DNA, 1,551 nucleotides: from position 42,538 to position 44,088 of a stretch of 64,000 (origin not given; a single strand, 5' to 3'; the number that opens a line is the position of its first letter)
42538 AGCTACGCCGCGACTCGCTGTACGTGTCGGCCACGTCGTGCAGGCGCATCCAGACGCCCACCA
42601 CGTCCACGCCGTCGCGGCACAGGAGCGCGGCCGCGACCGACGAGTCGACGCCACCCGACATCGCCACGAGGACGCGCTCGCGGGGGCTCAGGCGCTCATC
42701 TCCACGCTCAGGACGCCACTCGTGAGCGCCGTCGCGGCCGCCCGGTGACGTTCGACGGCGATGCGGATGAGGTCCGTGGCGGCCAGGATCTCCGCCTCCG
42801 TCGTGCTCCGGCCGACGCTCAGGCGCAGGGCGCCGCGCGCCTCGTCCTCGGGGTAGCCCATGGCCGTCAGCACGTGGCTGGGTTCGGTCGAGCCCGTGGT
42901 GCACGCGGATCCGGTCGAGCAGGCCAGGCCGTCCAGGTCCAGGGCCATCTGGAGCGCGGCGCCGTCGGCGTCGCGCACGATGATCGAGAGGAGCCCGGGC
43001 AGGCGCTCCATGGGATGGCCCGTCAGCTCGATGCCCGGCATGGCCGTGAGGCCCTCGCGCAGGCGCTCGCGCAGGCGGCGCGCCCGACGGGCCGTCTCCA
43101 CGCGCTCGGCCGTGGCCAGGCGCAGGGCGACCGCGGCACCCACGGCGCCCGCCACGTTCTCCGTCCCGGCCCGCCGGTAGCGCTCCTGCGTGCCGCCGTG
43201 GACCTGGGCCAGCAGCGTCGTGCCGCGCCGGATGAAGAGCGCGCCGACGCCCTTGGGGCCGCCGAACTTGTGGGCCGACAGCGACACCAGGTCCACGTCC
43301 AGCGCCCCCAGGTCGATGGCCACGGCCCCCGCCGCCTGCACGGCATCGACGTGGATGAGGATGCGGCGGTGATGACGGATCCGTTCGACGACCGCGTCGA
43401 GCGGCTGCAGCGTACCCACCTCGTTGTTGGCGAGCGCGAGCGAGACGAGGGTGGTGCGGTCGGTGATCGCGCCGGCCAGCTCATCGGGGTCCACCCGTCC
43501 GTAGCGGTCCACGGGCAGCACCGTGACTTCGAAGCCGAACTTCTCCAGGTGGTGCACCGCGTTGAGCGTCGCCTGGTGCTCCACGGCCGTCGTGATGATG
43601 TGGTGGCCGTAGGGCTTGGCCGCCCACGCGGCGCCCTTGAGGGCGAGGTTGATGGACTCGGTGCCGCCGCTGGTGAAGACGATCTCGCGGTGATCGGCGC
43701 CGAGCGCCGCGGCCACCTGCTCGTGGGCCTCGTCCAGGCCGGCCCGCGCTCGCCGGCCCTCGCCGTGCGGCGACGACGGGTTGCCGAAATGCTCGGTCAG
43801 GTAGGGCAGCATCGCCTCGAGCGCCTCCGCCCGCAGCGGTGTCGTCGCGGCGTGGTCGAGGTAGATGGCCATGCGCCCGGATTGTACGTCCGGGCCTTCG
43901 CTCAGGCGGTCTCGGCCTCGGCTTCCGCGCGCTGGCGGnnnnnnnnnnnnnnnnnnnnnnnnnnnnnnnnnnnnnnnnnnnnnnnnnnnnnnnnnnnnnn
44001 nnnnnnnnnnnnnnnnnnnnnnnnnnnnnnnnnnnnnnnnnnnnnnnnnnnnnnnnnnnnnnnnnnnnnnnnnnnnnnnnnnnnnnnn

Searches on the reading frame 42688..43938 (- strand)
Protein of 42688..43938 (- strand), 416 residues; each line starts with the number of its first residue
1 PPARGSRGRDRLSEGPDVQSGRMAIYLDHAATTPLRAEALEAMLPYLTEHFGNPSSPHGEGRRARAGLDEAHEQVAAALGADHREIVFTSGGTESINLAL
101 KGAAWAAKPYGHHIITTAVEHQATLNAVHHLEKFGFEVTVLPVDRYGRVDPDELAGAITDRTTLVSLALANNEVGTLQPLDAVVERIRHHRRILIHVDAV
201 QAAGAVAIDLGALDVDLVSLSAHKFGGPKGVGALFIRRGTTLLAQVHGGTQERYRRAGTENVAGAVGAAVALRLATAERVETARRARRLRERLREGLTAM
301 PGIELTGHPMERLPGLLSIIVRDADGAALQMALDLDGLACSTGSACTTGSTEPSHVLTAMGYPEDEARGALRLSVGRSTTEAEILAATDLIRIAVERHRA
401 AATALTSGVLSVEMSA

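Call 76: search_protein_families(library=pfam, max_evalue=0.00001, proteins=[window:42688-43938:-])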
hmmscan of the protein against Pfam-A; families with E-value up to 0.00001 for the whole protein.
window:42688-43938:- (416 aa): 2 families
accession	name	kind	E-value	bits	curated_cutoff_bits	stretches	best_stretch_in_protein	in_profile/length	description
PF00266.25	Aminotran_5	-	2.2e-78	264.3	21.5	1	25-384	1-368/371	Aminotransferase class-V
PF01041.23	DegT_DnrJ_EryC1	-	2.7e-07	30.6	19.8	1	73-209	31-156/360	DegT/DnrJ/EryC1/StrS aminotransferase family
